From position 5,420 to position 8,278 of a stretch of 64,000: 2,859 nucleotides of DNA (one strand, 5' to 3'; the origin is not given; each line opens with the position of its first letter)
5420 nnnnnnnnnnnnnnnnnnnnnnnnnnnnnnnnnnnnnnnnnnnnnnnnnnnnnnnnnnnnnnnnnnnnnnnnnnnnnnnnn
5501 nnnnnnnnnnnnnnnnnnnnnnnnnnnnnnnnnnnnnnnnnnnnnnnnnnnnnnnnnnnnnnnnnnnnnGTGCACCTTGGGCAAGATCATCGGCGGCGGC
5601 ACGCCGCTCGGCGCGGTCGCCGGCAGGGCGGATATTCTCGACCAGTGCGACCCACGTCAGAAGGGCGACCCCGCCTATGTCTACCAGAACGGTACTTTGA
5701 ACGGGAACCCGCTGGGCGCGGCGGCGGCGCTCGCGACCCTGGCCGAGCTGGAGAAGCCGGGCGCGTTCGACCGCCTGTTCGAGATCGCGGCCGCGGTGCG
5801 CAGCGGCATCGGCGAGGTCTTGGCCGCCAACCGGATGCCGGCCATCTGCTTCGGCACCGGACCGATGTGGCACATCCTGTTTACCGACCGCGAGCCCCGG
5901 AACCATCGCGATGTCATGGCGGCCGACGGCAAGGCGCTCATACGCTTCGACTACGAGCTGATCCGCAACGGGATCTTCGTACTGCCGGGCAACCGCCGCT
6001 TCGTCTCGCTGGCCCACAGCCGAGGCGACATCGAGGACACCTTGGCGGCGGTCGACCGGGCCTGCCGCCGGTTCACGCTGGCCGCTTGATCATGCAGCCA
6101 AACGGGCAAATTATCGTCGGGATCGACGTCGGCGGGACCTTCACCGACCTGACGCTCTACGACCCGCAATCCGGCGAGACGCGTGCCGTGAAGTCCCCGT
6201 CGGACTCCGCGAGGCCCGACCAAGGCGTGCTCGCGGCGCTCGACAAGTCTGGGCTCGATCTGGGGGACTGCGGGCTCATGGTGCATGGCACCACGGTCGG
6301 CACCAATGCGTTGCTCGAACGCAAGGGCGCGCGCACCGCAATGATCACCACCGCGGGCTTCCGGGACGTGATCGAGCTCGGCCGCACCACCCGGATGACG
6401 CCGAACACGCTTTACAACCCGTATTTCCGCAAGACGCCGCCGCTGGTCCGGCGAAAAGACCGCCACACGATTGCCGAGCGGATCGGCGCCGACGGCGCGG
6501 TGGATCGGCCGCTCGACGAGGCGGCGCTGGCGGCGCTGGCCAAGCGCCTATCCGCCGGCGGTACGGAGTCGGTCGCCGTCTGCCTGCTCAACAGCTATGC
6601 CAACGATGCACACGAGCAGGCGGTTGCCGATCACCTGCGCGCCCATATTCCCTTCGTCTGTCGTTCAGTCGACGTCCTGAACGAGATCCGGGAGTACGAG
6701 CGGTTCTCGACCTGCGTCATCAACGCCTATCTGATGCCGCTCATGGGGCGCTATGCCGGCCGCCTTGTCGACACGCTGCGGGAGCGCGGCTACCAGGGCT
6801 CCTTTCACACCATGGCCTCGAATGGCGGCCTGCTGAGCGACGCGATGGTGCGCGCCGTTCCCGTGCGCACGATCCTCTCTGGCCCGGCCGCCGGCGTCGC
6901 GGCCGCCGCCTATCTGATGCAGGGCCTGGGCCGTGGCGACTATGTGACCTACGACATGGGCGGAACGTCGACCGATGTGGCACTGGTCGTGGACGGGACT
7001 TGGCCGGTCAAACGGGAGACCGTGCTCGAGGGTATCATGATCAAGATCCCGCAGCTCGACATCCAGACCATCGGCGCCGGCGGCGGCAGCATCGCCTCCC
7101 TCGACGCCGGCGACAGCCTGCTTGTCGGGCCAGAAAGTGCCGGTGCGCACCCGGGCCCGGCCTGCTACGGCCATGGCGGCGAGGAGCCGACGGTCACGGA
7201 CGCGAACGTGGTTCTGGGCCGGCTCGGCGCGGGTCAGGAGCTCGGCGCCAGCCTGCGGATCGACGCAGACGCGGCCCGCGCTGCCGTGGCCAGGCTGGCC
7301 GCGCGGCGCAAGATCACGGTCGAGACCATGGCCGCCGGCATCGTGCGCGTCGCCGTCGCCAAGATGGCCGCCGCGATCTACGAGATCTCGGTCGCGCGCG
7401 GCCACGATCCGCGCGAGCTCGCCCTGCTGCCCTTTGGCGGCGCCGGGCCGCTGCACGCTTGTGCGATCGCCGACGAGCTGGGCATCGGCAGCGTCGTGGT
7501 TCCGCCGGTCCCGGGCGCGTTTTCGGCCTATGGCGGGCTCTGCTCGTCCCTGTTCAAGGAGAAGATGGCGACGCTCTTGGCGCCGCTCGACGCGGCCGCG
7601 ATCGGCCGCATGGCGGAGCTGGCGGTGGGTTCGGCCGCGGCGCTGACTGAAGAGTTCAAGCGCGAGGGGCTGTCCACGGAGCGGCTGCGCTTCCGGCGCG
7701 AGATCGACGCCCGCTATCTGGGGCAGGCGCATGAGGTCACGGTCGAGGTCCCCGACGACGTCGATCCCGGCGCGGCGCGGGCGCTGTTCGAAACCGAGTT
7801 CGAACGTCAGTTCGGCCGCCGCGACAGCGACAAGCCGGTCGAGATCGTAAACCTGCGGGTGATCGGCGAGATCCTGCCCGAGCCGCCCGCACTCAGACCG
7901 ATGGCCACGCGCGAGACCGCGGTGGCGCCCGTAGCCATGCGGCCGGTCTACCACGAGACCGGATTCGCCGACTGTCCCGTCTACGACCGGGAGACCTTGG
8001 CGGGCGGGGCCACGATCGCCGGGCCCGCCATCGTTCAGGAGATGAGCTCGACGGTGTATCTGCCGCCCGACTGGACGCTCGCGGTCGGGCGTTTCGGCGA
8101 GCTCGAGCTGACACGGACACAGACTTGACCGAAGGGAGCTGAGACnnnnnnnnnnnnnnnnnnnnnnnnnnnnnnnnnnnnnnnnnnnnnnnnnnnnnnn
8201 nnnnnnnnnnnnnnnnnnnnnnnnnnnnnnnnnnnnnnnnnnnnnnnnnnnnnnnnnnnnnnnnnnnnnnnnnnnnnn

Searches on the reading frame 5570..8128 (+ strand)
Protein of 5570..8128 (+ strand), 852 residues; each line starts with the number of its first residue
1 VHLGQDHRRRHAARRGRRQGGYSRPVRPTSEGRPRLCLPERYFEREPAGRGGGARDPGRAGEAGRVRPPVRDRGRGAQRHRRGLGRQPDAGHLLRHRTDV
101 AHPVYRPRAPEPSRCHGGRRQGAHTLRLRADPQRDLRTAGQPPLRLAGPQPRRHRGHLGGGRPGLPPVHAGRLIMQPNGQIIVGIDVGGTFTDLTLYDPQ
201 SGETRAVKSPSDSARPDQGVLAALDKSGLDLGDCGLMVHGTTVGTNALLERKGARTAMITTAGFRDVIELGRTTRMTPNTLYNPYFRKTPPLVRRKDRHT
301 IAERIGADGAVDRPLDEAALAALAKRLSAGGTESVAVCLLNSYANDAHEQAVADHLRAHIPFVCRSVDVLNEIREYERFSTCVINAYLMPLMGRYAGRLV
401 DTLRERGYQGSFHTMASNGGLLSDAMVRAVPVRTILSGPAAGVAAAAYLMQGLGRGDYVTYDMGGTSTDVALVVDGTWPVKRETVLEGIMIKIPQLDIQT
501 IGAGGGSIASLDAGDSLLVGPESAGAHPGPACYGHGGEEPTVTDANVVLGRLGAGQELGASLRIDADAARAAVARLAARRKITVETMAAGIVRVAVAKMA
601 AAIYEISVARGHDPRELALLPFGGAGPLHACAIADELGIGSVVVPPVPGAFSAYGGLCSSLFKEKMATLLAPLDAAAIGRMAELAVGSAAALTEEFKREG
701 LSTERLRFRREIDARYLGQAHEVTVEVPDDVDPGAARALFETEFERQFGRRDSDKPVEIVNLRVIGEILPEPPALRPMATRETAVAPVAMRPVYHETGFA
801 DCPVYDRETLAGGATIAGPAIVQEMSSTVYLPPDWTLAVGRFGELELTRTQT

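Call 73: search_protein_families(library=pfam, proteins=[window:5570-8128:+], max_evalue=0.0001)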
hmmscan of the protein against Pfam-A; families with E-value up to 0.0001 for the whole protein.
window:5570-8128:+ (852 aa): 3 families
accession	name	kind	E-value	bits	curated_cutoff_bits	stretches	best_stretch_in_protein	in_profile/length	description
PF01968.24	Hydantoinase_A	-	1.6e-91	307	22.9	1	378-663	1-289/291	Hydantoinase/oxoprolinase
PF05378.19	Hydant_A_N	-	3.1e-46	157.7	25.2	1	183-359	2-175/176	Hydantoinase/oxoprolinase N-terminal region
PF19278.4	Hydant_A_C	-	3e-10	40.3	21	1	691-839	24-182/193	Hydantoinase/oxoprolinase C-terminal domain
